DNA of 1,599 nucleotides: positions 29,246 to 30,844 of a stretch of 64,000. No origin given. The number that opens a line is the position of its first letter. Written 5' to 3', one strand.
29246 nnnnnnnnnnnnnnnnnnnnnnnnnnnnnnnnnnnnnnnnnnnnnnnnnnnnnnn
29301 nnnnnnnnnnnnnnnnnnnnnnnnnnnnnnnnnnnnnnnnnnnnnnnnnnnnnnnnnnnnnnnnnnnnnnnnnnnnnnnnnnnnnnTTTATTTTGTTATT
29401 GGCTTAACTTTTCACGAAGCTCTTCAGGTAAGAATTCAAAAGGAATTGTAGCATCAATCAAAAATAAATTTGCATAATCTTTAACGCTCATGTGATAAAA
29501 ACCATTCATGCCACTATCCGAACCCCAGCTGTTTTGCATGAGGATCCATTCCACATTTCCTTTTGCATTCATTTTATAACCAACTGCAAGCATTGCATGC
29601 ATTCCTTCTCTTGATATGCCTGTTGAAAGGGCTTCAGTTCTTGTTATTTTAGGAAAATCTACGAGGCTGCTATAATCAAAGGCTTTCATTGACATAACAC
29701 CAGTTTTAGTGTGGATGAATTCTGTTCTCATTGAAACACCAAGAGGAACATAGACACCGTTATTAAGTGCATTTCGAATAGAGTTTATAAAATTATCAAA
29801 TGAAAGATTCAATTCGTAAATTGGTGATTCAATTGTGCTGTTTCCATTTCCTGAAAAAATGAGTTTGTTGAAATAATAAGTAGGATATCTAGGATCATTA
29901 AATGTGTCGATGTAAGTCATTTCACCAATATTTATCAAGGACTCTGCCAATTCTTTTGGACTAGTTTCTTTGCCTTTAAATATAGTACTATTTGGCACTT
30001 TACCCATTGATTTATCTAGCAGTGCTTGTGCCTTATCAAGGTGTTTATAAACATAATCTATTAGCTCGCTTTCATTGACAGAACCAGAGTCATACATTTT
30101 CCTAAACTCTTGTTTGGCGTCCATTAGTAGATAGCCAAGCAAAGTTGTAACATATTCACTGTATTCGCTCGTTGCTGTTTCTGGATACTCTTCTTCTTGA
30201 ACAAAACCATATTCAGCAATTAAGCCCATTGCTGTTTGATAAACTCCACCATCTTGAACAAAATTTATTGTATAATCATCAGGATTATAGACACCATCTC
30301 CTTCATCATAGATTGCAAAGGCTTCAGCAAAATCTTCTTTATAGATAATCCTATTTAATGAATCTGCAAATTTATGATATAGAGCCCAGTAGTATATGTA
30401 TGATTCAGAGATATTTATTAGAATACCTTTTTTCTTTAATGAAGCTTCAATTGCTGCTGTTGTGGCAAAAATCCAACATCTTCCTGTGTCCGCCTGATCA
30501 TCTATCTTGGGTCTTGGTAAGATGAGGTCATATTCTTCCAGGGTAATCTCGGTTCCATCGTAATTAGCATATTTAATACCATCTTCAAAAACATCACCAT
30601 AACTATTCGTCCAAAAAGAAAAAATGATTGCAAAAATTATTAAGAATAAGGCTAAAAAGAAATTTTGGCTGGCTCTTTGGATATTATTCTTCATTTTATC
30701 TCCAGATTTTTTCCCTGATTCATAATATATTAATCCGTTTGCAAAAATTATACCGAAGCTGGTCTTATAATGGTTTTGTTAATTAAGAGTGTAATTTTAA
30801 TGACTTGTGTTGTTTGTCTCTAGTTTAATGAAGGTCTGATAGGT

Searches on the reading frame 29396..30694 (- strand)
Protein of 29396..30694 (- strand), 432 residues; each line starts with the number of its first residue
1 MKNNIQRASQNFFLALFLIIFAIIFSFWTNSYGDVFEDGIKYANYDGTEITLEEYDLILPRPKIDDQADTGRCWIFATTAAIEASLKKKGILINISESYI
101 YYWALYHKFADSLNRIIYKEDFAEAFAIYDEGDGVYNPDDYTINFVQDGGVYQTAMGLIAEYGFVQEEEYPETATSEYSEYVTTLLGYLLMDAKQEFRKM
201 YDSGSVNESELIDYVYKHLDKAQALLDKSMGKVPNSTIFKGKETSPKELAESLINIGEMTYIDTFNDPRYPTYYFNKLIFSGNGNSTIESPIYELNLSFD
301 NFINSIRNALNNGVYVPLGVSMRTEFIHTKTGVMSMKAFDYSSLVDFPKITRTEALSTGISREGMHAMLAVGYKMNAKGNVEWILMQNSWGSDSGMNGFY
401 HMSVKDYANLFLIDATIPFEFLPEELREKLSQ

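Call 29: search_protein_families(library=pfam, proteins=[window:29396-30694:-], max_evalue=0.0001)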
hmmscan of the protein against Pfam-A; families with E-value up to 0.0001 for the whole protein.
window:29396-30694:- (432 aa): 2 families
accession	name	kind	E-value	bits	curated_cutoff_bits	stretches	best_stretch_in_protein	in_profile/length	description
PF03051.21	Peptidase_C1_2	-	1.5e-37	129.9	22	1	55-431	49-425/438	Peptidase C1-like family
PF00112.29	Peptidase_C1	-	3.5e-12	47.3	20.7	1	362-405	164-205/220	Papain family cysteine protease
